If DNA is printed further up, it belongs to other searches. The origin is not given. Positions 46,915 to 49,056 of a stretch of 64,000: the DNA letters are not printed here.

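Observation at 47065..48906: Intronless secreted CBM20-plus-esterase gene embedded among intron-rich genes, a possible horizontally acquired or retroposed gene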

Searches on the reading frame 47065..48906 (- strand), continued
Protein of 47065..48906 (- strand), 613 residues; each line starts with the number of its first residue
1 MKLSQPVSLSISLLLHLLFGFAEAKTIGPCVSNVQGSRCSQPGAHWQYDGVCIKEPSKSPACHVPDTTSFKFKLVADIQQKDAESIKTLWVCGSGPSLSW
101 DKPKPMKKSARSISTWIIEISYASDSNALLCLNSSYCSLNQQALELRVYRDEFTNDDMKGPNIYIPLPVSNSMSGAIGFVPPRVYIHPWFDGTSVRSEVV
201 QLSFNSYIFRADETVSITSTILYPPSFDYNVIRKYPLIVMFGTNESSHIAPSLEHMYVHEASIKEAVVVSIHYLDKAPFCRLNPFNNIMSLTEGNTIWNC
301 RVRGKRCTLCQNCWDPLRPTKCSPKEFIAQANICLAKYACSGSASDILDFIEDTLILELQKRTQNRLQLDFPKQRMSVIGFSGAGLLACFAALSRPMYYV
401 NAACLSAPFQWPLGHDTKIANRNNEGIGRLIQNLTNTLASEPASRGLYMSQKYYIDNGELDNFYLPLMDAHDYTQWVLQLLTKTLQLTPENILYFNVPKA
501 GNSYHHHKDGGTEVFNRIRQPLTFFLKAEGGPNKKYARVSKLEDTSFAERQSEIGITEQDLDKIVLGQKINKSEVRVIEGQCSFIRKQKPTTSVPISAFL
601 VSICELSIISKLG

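Call 30: search_protein_families(library=pfam, proteins=[P0105, P0106, P0107, P0111, P0117, P0128, P0132, P0137, P0139, P0140], max_evalue=0.001)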
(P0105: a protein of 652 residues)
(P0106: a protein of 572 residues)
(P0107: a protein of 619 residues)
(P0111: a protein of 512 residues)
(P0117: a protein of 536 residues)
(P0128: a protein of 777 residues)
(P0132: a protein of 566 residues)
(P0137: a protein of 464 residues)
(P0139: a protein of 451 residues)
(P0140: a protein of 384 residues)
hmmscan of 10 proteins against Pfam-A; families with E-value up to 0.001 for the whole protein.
P0105 (652 aa): 1 family
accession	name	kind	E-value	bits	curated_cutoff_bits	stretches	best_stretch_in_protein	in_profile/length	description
PF00756.26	Esterase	-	2.1e-05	24.9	22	1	315-391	76-150/251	Putative esterase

P0106 (572 aa): 1 family
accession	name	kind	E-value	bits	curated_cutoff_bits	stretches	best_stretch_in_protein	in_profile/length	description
PF00756.26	Esterase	-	1.1e-05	25.7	22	1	316-416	89-195/251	Putative esterase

P0107 (619 aa): 1 family
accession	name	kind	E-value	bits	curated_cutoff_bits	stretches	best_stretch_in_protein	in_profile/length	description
PF00756.26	Esterase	-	0.00095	19.4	22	0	277-377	96-206/251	Putative esterase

P0111 (512 aa): 1 family
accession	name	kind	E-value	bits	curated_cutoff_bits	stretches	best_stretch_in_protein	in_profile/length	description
PF00756.26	Esterase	-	4e-14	53.4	22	1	319-463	92-229/251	Putative esterase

P0117 (536 aa): 1 family
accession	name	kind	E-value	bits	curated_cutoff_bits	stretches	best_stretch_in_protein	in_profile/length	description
PF00756.26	Esterase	-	3.2e-07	30.8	22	1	328-441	91-204/251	Putative esterase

P0128 (777 aa): 1 family
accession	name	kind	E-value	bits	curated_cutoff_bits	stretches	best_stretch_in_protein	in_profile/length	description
PF00756.26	Esterase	-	0.0002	21.7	22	0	320-363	105-149/251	Putative esterase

P0132 (566 aa): 1 family
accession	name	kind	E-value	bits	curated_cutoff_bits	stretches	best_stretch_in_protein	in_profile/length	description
PF00756.26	Esterase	-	2.3e-06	28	22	1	308-382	87-160/251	Putative esterase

P0137 (464 aa): 1 family
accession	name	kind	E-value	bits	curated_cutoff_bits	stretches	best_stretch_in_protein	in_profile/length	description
PF00756.26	Esterase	-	1.8e-05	25.1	22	1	317-458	105-247/251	Putative esterase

P0139 (451 aa): 1 family
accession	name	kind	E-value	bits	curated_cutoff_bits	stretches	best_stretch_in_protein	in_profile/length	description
PF00756.26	Esterase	-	0.00026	21.3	22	0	311-408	110-210/251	Putative esterase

P0140 (384 aa): 1 family
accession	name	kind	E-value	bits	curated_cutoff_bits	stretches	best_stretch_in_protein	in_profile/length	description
PF00756.26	Esterase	-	9.2e-18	65.3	22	1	140-372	1-244/251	Putative esterase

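Call 31: list_cluster_members(proteins=[P0105, P0106, P0107, P0111, P0117, P0128, P0132, P0137, P0139, P0140])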
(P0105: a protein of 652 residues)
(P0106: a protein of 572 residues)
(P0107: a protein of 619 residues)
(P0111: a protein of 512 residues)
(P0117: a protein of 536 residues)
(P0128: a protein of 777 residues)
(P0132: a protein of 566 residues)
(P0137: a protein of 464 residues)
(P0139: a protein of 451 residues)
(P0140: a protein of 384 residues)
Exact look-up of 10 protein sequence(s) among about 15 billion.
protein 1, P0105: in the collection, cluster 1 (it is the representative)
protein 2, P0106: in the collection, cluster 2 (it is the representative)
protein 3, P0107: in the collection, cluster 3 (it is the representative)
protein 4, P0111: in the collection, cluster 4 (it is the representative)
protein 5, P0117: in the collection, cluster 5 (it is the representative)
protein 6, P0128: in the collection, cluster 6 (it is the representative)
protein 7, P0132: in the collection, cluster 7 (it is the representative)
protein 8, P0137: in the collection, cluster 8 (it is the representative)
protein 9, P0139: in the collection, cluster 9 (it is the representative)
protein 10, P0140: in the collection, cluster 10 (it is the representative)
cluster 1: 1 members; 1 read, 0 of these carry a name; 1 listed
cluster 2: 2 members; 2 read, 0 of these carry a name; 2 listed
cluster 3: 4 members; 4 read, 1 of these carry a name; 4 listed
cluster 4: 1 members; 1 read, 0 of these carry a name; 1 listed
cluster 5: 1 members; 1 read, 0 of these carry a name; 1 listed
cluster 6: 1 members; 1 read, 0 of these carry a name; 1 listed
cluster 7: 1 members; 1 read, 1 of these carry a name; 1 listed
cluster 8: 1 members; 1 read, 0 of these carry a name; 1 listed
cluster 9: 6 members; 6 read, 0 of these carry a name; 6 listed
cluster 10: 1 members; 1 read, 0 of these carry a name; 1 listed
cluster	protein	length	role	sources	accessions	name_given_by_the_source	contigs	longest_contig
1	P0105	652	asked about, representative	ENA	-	-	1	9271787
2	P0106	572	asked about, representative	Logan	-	-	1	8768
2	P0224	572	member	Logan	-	-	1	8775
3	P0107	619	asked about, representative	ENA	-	-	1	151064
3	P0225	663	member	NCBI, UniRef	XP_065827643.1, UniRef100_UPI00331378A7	uncharacterized protein [Oscarella lobularis] | uncharacterized protein n=1 Tax=Oscarella lobularis TaxID=121494 RepID=UPI00331378A7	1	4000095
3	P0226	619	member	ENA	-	-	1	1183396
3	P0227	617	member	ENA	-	-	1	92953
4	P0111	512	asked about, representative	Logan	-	-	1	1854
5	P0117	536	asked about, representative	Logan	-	-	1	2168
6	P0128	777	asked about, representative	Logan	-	-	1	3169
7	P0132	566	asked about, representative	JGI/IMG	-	hypothetical protein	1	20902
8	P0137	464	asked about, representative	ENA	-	-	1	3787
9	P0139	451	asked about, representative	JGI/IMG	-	-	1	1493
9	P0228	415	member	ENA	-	-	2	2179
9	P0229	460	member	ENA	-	-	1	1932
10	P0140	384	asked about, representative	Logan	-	-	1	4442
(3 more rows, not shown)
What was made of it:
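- The family is present in Oscarella (call 31).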

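Call 36: find_homologous_proteins(query=A3, max_evalue=1e-10)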
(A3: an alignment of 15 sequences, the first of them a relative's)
Query A3 (15 sequences) (384 aa, profile of the alignment): 1311 proteins with E <= 1e-10 among 8000 candidates; the best 120 are listed.
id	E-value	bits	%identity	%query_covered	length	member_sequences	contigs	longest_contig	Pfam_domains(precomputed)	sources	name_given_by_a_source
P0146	2.8e-153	528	39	96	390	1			PF00756.27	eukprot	eukprot:CAMPEP_0201506858 /NCGR_PEP_ID=MMETSP0161_2-20130828/697_1 /ASSEMBLY_ACC=CAM_ASM_000251 /TAX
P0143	3.2e-148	512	41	99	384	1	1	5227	PF00756.27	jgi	jgi:predicted alpha/beta superfamily hydrolase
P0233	2.0e-145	503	42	98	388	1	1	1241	PF00756.27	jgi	jgi:predicted alpha/beta superfamily hydrolase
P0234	3.2e-145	502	44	94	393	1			PF00756.27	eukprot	eukprot:CAMPEP_0168555228 /NCGR_PEP_ID=MMETSP0413-20121227/8214_1 /TAXON_ID=136452 /ORGANISM="Filamo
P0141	4.6e-144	498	39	88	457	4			PF00756.27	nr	nr:unnamed protein product [Naegleria fowleri]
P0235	4.5e-142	492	42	98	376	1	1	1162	PF00756.27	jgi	-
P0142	1.2e-141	490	41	98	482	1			PF00756.27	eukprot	eukprot:m.70377 g.70377 ORF g.70377 m.70377 type:complete len:483 (+) comp7876_c0_seq1:1570-3018(+)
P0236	2.0e-140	486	43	94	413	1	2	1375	PF00756.27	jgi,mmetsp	mmetsp:Transcript_30484/g.76526 ORF Transcript_30484/g.76526 Transcript_30484/m.76526 type:complete 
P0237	7.8e-140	484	40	94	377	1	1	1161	PF00756.27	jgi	jgi:predicted alpha/beta superfamily hydrolase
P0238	1.2e-138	480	40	98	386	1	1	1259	PF00756.27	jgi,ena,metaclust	metaclust:\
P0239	4.4e-138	478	39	93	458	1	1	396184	PF00756.27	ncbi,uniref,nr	ncbi:hypothetical protein C9374_010125 [Naegleria lovaniensis]|uniref:Esterase n=1 Tax=Naegleria lov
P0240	1.1e-136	474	40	94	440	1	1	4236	PF00756.27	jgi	jgi:predicted alpha/beta superfamily hydrolase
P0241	1.8e-136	473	43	93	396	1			PF00756.27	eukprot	eukprot:m.240201 g.240201 ORF g.240201 m.240201 type:complete len:397 (-) comp23171_c0_seq1:24-1214(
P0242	2.5e-136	473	41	98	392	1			PF00756.27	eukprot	eukprot:CAMPEP_0201488250 /NCGR_PEP_ID=MMETSP0151_2-20130828/17850_1 /ASSEMBLY_ACC=CAM_ASM_000257 /T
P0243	2.8e-136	473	40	91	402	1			PF00756.27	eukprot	eukprot:TRINITY_DN10816_c0_g1_i1.p1 TRINITY_DN10816_c0_g1~~TRINITY_DN10816_c0_g1_i1.p1 ORF type:comp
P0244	6.2e-136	471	41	94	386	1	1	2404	PF00756.27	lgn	-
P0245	6.4e-136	471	40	94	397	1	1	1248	PF00756.27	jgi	-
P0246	1.2e-135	471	39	88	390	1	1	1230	PF00756.27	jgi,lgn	-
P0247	2.0e-133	463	38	94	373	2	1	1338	PF00756.27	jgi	-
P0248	2.5e-133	463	39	94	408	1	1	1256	PF00756.27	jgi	-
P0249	1.2e-132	461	38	98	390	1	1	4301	PF00756.27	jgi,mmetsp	mmetsp:Transcript_3227/g.8726 ORF Transcript_3227/g.8726 Transcript_3227/m.8726 type:complete len:39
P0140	1.5e-132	460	100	100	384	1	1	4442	PF00756.27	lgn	-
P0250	1.9e-132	460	40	96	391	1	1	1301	PF00756.27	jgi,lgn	-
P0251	2.9e-132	459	40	96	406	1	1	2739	PF00756.27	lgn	-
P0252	3.8e-132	459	39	99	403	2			PF00756.27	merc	-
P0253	8.9e-132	458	42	86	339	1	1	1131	PF00756.27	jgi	-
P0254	1.5e-131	457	38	99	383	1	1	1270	PF00756.27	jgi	-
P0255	1.8e-131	457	39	95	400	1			PF00756.27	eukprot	eukprot:TRINITY_DN2141_c0_g1_i1.p1 TRINITY_DN2141_c0_g1~~TRINITY_DN2141_c0_g1_i1.p1 ORF type:complet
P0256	2.3e-131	456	41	93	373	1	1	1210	PF00756.27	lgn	-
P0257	6.3e-131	455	40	97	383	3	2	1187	PF00756.27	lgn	-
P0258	2.7e-130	453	40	86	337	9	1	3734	PF00756.27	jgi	jgi:predicted alpha/beta superfamily hydrolase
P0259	3.2e-130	453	41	93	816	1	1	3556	PF00756.27,PF07722.20,PF00117.35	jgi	jgi:predicted alpha/beta superfamily hydrolase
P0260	4.4e-130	452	40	94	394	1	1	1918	PF00756.27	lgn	-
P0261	4.5e-130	452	41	88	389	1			PF00756.27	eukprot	eukprot:TRINITY_DN2548_c0_g1_i1.p1 TRINITY_DN2548_c0_g1~~TRINITY_DN2548_c0_g1_i1.p1 ORF type:complet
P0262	5.1e-130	452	41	84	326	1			PF00756.27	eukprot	eukprot:Phypoly_transcript_12904.p1 GENE.Phypoly_transcript_12904~~Phypoly_transcript_12904.p1 ORF t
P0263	1.2e-129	451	41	94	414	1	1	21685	PF00756.27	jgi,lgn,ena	-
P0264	1.5e-129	450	39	99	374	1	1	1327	PF00756.27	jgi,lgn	jgi:predicted alpha/beta superfamily hydrolase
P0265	4.7e-129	449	37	98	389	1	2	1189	PF00756.27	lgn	-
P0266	6.5e-129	448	42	86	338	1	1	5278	PF00756.27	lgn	-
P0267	7.4e-129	448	38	93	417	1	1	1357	PF00756.27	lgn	-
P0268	1.4e-128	447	41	98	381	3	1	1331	PF00756.27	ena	-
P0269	2.4e-127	443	39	99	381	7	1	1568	PF00756.27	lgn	-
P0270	2.5e-127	443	39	93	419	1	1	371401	PF00756.27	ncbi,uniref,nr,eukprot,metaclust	ncbi:esterase [Naegleria gruberi]|uniref:Esterase n=1 Tax=Naegleria gruberi TaxID=5762 RepID=D2VMS7_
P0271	2.5e-127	443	40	99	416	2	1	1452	PF00756.27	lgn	-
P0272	2.1e-126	440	46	75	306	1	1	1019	PF00756.27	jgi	-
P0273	2.6e-126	440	37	94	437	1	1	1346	PF00756.27,PF00088.25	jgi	-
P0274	3.2e-126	439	42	87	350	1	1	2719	PF00756.27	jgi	-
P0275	6.5e-126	438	38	97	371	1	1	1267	PF00756.27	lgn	-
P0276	8.1e-126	438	38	97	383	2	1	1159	PF00756.27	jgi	-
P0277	2.0e-125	437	40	89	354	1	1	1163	PF00756.27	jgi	-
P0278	5.3e-125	435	37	95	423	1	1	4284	PF00756.27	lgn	-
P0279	7.8e-125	435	41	88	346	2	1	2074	PF00756.27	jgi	-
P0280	8.4e-125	435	40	89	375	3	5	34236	PF00756.27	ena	-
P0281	8.6e-125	435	40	89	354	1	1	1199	PF00756.27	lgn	-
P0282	1.7e-124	434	39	98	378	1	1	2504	PF00756.27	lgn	-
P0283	2.4e-124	433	38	98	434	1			PF00756.27,PF00088.25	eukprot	eukprot:TRINITY_DN406_c0_g1_i1.p1 TRINITY_DN406_c0_g1~~TRINITY_DN406_c0_g1_i1.p1 ORF type:complete l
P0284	5.2e-124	432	41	89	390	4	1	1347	PF00756.27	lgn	-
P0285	6.5e-124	432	40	88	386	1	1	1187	PF00756.27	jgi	-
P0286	2.5e-123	430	46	94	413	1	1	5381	PF00756.27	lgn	-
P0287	3.4e-123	429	37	98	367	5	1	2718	PF00756.27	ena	-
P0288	3.7e-123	429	42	89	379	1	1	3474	PF00756.27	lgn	-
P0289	4.5e-123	429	38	98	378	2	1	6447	PF00756.27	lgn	-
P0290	5.2e-123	429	42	89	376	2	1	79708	PF00756.27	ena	-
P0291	5.2e-123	429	41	89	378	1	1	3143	PF00756.27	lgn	-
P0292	7.2e-123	428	39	98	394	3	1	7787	PF00756.27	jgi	jgi:predicted alpha/beta superfamily hydrolase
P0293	7.8e-123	428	39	94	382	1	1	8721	PF00756.27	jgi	jgi:predicted alpha/beta superfamily hydrolase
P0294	1.1e-122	428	38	96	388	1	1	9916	PF00756.27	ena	-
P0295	1.1e-122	428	38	97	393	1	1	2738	PF00756.27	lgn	-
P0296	1.2e-122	428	37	99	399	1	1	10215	PF00756.27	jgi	jgi:predicted alpha/beta superfamily hydrolase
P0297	1.6e-122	427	40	98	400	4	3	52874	PF00756.27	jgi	jgi:predicted alpha/beta superfamily hydrolase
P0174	1.8e-122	427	38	99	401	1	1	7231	PF00756.27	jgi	jgi:predicted alpha/beta superfamily hydrolase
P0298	1.8e-122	427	40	98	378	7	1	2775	PF00756.27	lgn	-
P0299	1.9e-122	427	40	93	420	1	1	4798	PF00756.27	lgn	-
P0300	2.2e-122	427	40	98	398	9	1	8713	PF00756.27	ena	-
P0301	3.6e-122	426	39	98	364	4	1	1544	PF00756.27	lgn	-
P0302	1.7e-121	424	42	76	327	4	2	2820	PF00756.27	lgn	-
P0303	1.9e-121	424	45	75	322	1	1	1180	PF00756.27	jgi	-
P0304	1.9e-121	424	37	99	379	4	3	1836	PF00756.27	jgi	jgi:predicted alpha/beta superfamily hydrolase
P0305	2.0e-121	424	40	98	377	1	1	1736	PF00756.27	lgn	-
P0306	2.2e-121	423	39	98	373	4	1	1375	PF00756.27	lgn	-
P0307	3.0e-121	423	39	98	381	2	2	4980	PF00756.27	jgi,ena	jgi:predicted alpha/beta superfamily hydrolase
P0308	4.6e-121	422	38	94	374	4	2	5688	PF00756.27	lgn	-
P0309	6.2e-121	422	39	96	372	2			PF00756.27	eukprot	eukprot:TRINITY_DN81026_c0_g1_i1.p1 TRINITY_DN81026_c0_g1~~TRINITY_DN81026_c0_g1_i1.p1 ORF type:comp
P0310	1.0e-120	421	39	93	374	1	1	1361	PF00756.27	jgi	-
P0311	1.1e-120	421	39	99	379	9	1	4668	PF00756.27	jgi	jgi:predicted alpha/beta superfamily hydrolase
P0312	1.3e-120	421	37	93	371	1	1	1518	PF00756.27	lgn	-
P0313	1.6e-120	421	40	94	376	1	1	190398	PF00756.27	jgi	jgi:predicted alpha/beta superfamily hydrolase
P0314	2.0e-120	420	38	97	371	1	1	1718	PF00756.27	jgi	jgi:predicted alpha/beta superfamily hydrolase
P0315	2.1e-120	420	38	88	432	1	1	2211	PF00756.27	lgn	-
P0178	3.1e-120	420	38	100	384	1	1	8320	PF00756.27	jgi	jgi:predicted alpha/beta superfamily hydrolase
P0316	4.3e-120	419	42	98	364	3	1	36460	PF00756.27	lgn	-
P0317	6.3e-120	419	39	97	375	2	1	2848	PF00756.27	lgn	-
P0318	6.4e-120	419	37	92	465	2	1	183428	PF00756.27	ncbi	ncbi:hypothetical protein ABK040_011772 [Willaertia magna]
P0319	8.3e-120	418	39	93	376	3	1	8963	PF00756.27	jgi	jgi:predicted alpha/beta superfamily hydrolase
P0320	8.5e-120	418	38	98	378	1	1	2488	PF00756.27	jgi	-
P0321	1.1e-119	418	38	88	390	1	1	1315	PF00756.27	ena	-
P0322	1.1e-119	418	40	88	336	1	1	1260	PF00756.27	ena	-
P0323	1.6e-119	417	38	98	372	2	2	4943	PF00756.27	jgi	jgi:predicted alpha/beta superfamily hydrolase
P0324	1.7e-119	417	40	88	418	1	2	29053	PF00756.27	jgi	-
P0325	2.0e-119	417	39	98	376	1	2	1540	PF00756.27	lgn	-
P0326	2.1e-119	417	40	99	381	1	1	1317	PF00756.27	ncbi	-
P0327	2.3e-119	417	40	97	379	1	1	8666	PF00756.27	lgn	-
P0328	2.4e-119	417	38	93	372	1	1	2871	PF00756.27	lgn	-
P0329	3.6e-119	416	37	98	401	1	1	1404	PF00756.27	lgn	-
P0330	5.7e-119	416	38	97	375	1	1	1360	PF00756.27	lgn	-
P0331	8.6e-119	415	37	93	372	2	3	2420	PF00756.27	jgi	jgi:predicted alpha/beta superfamily hydrolase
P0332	9.9e-119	415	41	94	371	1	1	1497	PF00756.27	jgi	jgi:predicted alpha/beta superfamily hydrolase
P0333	1.5e-118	414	38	99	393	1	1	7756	PF00756.27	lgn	-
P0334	1.5e-118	414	38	96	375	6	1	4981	PF00756.27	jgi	jgi:predicted alpha/beta superfamily hydrolase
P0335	2.0e-118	414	39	98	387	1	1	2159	PF00756.27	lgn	-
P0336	2.5e-118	413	44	75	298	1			PF00756.27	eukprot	eukprot:TRINITY_DN5209_c0_g1_i2.p1 TRINITY_DN5209_c0_g1~~TRINITY_DN5209_c0_g1_i2.p1 ORF type:complet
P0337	2.5e-118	413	39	89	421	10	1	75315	PF00756.27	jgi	jgi:predicted alpha/beta superfamily hydrolase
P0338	2.6e-118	413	46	77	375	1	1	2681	PF00756.27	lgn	-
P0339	2.8e-118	413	36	98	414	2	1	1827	PF00756.27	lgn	-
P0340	3.8e-118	413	38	98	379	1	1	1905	PF00756.27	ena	-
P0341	3.8e-118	413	40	95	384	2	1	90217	PF00756.27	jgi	jgi:predicted alpha/beta superfamily hydrolase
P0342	5.1e-118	412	40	97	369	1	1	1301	PF00756.27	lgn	-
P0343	5.8e-118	412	40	88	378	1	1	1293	PF00756.27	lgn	-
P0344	6.1e-118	412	36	99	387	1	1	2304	PF00756.27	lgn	-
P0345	7.3e-118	412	38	97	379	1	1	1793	PF00756.27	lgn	-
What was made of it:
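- Intact relatives in Naegleria, Willaertia, Physarum and MMETSP protists (call 36). Many unnamed metagenomic 'predicted alpha/beta superfamily hydrolase' relatives of the protist group could be bacterial (call 36). The named nearest relatives are all eukaryotic protists spanning Heterolobosea and Amoebozoa (call 36).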

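Call 37: find_related_loci(query=A1, collection=genome_contigs, flank=3000)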
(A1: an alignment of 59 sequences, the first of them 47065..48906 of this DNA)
Query A1 (613 aa) in genome_contigs; peptide patterns used: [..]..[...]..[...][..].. (x = any residue, [..] = any of these).
20 stretches matched a pattern, but none encodes a relative of the query by tblastn (E <= 1e-3).
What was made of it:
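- On Horizontally acquired / retroposed gene: No prokaryotic relative was found (call 37).
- No prokaryotic relative found (call 37). The scan of 185,579 prokaryotic genomes found nothing, although it used only one peptide pattern derived from the sponge family (call 37).
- Tried and rejected: The prokaryote scan used a single peptide pattern from the sponge family, so it cannot exclude very distant bacterial relatives (call 37).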

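Call 43: find_encoding_contigs(protein=P0132, flank=8000, max_places=2)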
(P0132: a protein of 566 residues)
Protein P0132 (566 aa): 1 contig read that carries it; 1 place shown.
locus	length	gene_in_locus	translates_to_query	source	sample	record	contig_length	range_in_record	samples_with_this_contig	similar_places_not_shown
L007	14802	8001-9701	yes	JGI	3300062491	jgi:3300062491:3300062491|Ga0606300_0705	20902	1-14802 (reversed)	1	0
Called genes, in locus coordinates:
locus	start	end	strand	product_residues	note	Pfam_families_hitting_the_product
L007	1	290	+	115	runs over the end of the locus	-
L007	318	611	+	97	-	PF04821:TIMELESS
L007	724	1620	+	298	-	PF04821:TIMELESS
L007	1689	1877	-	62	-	-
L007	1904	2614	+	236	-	-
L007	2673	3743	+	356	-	PF27570:TOF-1-like_helical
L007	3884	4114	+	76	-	-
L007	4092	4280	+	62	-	-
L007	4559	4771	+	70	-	-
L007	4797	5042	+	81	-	-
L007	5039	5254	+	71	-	-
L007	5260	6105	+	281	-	-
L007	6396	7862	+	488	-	-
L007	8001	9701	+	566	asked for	PF00756:Esterase (faint)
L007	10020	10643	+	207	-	PF00406:ADK, PF13207:AAA_17, PF00406:ADK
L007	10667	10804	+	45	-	-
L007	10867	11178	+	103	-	-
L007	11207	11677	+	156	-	-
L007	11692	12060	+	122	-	-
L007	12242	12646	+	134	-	PF00266:Aminotran_5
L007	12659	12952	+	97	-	-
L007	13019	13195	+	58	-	-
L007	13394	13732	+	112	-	-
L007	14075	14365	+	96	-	PF05649:Peptidase_M13_N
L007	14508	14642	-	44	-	-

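Call 44: find_encoding_contigs(protein=P0105, flank=8000, max_places=2)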
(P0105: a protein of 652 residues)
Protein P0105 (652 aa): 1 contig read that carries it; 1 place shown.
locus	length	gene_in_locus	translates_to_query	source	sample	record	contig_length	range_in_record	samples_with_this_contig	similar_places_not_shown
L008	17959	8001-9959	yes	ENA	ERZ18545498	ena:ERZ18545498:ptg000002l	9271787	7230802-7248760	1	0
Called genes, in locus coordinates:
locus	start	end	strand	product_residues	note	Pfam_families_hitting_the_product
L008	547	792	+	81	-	PF13405:EF-hand_6 (faint), PF13499:EF-hand_7 (weak), PF00036:EF-hand_1 (weak), PF13202:EF-hand_5 (weak)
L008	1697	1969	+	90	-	-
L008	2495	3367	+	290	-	PF08022:FAD_binding_8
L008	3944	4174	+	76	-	PF08030:NAD_binding_6 (weak)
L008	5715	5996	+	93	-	-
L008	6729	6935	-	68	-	-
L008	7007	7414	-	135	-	-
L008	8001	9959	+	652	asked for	PF00756:Esterase (faint)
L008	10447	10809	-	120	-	-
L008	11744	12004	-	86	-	-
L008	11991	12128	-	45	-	-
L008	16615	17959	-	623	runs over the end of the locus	-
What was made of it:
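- The family is intron-poor, and some divergent members (L007, L008) have no intron at all (calls 43, 44).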

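Call 60: find_encoding_contigs(protein=P0002, flank=4000, max_places=2)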
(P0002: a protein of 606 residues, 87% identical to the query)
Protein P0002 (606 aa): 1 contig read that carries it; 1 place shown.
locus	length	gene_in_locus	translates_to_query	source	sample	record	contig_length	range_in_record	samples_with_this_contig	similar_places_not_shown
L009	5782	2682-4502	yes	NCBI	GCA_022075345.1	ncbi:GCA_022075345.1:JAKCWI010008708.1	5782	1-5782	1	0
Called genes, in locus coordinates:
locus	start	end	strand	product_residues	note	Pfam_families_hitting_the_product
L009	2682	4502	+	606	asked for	-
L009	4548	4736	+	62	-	-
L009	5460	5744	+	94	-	-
